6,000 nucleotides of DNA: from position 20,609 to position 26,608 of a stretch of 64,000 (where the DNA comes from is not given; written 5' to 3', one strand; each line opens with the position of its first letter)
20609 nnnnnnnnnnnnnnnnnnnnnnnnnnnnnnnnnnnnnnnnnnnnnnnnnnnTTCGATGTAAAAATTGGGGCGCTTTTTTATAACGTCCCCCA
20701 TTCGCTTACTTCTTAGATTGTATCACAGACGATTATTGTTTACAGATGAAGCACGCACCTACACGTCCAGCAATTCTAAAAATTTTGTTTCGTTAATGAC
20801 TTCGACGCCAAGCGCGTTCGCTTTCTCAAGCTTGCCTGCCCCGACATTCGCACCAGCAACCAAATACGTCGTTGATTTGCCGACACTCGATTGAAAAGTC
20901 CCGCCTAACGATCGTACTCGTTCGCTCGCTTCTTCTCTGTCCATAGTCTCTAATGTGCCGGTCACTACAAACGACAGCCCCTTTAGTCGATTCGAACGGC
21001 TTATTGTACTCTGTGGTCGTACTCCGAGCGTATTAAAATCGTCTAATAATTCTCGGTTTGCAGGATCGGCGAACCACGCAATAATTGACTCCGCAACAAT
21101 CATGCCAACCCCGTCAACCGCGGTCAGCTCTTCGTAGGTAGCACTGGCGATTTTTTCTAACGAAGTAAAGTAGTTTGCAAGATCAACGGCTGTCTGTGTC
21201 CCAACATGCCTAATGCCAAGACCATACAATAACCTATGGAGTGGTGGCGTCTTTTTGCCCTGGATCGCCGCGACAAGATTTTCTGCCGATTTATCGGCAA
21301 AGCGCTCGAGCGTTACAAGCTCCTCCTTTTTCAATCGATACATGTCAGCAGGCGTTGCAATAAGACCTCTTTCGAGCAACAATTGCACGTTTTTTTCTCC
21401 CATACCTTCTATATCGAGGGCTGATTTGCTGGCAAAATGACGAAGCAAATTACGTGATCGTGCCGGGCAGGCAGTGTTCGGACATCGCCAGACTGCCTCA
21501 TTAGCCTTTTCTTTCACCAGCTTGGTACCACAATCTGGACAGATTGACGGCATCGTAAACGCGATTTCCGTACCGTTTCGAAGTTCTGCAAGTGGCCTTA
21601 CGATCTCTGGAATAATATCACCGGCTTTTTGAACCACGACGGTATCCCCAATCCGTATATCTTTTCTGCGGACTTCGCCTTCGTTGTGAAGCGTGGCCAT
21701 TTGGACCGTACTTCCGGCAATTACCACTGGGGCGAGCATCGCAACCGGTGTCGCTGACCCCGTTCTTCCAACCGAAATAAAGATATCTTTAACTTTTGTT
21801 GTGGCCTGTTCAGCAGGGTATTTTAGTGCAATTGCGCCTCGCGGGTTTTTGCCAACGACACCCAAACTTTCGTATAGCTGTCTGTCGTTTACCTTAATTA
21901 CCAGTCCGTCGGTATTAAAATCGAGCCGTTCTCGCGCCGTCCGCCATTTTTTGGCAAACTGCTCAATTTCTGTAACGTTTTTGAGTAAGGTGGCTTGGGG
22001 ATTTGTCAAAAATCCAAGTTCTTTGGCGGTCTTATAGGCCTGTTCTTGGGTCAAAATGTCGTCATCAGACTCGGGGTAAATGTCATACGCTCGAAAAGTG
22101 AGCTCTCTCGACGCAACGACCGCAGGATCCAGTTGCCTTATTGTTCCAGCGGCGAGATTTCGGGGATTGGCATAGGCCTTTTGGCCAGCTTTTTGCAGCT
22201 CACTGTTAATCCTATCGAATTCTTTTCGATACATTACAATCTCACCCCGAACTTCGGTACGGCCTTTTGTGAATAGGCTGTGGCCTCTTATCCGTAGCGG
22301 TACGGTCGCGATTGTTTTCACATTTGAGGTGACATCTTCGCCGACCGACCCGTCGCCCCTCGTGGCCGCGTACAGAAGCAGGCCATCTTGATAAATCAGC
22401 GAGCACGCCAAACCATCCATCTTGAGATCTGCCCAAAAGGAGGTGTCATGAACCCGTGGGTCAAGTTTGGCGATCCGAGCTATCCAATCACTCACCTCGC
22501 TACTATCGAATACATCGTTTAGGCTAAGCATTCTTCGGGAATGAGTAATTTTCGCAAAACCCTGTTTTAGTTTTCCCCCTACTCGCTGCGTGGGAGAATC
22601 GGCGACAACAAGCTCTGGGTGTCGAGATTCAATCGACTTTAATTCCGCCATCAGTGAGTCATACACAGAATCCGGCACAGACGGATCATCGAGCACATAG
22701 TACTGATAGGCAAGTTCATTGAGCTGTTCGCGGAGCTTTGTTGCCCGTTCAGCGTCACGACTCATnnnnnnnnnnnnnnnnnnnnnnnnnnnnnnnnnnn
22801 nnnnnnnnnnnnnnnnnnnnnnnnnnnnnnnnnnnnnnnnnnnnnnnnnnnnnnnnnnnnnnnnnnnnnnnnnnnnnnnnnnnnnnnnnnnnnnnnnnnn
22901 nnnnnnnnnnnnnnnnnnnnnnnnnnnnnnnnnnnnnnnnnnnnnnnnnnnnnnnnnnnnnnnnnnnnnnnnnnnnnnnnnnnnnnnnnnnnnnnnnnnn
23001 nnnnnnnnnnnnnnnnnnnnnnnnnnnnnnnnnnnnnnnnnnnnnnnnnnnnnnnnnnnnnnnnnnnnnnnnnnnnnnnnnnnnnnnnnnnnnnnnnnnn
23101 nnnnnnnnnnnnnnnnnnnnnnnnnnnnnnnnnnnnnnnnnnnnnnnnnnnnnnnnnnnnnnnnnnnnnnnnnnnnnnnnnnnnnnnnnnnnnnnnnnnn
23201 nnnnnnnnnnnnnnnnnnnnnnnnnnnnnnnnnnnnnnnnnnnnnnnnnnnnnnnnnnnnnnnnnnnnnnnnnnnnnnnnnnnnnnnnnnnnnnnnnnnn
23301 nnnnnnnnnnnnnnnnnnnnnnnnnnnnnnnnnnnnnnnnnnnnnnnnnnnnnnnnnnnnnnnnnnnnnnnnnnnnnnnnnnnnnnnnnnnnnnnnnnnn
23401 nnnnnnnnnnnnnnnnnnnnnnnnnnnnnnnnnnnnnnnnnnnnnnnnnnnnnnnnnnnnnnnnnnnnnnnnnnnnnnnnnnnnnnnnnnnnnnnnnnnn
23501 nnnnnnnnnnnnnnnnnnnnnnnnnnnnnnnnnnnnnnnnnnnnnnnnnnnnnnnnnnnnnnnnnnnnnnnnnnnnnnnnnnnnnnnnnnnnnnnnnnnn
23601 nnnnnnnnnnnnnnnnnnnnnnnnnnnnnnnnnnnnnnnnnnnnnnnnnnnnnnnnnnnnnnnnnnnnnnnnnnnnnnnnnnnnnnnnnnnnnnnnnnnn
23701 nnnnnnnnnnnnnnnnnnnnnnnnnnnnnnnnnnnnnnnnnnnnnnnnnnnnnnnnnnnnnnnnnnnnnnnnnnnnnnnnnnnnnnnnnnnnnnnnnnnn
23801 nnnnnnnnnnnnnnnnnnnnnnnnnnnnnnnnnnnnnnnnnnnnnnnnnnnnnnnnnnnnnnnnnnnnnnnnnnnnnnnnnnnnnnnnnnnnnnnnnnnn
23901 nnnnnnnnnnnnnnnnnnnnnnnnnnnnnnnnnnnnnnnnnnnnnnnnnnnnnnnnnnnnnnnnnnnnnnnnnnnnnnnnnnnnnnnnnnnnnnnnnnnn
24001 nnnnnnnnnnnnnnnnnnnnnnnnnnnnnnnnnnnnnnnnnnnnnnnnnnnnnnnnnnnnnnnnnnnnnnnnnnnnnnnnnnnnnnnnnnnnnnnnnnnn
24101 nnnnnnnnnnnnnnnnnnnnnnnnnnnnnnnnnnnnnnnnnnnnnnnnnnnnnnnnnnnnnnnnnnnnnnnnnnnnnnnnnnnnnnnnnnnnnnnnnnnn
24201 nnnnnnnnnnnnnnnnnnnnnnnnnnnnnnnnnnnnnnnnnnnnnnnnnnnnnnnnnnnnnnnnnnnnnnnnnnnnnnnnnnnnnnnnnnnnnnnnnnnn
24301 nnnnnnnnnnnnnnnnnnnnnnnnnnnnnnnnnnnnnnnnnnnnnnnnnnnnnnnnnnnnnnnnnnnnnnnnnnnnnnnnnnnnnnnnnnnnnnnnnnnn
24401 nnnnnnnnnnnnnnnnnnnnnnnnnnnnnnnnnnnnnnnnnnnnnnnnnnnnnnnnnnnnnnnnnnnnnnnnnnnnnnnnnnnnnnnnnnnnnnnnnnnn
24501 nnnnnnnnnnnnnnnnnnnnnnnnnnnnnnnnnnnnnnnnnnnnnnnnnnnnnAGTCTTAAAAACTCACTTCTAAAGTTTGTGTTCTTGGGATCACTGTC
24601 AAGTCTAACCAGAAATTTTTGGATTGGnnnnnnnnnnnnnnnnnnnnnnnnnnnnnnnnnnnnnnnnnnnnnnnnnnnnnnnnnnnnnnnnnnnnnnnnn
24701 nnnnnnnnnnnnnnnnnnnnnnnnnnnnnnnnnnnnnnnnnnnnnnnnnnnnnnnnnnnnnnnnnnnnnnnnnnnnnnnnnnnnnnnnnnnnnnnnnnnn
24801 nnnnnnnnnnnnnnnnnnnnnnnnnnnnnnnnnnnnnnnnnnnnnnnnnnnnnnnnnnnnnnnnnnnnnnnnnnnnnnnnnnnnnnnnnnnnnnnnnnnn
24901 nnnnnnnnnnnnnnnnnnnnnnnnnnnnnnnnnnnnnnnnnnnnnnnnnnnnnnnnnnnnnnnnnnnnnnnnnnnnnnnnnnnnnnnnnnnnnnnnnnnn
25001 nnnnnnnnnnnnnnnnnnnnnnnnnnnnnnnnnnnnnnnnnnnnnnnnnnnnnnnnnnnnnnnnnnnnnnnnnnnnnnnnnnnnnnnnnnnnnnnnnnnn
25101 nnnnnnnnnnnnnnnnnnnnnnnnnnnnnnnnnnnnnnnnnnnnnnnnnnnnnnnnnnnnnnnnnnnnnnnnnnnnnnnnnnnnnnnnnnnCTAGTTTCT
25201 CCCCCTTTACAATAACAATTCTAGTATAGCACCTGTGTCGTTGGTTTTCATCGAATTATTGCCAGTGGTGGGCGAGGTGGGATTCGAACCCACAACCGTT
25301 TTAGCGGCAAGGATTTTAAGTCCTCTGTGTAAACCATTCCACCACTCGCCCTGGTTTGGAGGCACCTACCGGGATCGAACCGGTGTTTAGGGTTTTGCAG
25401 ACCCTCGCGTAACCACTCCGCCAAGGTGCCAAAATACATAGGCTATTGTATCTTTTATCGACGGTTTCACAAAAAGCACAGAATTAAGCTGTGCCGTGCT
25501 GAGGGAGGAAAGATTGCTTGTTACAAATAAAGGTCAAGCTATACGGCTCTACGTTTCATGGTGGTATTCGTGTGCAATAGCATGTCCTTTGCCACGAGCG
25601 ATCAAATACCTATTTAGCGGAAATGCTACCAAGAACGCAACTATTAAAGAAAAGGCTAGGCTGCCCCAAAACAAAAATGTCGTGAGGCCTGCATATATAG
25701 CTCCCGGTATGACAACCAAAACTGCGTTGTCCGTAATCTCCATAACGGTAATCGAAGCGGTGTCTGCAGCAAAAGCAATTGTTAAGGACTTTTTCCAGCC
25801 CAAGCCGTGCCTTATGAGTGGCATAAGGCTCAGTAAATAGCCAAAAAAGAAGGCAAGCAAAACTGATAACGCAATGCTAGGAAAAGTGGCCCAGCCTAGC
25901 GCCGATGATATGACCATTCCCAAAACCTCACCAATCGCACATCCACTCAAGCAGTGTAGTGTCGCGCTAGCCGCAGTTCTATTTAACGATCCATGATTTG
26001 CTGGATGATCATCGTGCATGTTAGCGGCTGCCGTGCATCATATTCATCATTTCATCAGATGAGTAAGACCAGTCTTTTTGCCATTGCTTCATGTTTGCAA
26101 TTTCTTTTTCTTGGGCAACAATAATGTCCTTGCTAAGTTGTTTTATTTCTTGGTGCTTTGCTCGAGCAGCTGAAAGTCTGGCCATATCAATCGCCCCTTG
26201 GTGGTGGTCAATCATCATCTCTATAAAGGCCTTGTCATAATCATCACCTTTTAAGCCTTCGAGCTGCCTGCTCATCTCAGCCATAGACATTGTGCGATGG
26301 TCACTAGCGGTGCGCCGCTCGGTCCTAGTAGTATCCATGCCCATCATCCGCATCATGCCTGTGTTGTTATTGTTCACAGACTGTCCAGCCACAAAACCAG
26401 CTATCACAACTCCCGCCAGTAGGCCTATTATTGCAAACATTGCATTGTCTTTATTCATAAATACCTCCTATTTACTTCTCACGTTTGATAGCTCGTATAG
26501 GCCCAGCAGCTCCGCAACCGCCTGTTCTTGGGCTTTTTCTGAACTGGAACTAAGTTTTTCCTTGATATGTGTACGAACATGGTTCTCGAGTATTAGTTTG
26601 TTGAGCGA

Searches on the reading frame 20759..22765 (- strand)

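Call 39: search_protein_families(library=pfam, proteins=[window:20759-22765:-], max_evalue=0.00001)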
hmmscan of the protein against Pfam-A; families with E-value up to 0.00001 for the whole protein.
window:20759-22765:- (668 aa): 7 families
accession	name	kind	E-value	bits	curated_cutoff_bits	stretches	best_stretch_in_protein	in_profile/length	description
PF01653.23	DNA_ligase_aden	-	3.3e-82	276.3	27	1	69-319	3-253/253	NAD-dependent DNA ligase adenylation domain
PF03120.22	DNA_ligase_OB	-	1.5e-32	111.7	32.9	1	322-399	1-78/79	NAD-dependent DNA ligase OB-fold domain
PF12826.13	HHH_2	-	1.9e-23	82.8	27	1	511-574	1-64/64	Helix-hairpin-helix motif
PF14520.12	HHH_5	-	6.5e-14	52.6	27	0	516-562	5-52/57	Helix-hairpin-helix domain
PF00533.33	BRCT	-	6.6e-14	52.3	21.3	1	591-665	3-77/78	BRCA1 C Terminus (BRCT) domain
PF03119.21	DNA_ligase_ZBD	-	4.3e-10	39.7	25.8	1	409-435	2-27/27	NAD-dependent DNA ligase C4 zinc finger domain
PF00633.29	HHH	-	3.4e-06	27.1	24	0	535-563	1-29/30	Helix-hairpin-helix motif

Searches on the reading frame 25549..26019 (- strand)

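Call 72: search_protein_families(library=pfam, proteins=[window:25549-26019:-], max_evalue=0.001)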
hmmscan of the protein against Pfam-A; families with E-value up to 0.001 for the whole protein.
window:25549-26019:- (156 aa): 1 family
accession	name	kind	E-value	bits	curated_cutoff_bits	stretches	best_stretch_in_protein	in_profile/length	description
PF14342.11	DUF4396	-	3e-40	138.3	27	1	14-145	3-141/141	Domain of unknown function (DUF4396)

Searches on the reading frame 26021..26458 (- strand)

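Call 72: search_protein_families(library=pfam, proteins=[window:26021-26458:-], max_evalue=0.001)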
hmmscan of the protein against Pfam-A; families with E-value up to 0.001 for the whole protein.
window:26021-26458:- (145 aa): 2 families
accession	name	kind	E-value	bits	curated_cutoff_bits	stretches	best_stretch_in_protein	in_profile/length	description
PF03713.19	DUF305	-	2.3e-20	73.6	27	1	41-126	65-150/151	Domain of unknown function (DUF305)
PF13628.12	DUF4142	-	8e-08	33.1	27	1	56-112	68-124/138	Domain of unknown function (DUF4142)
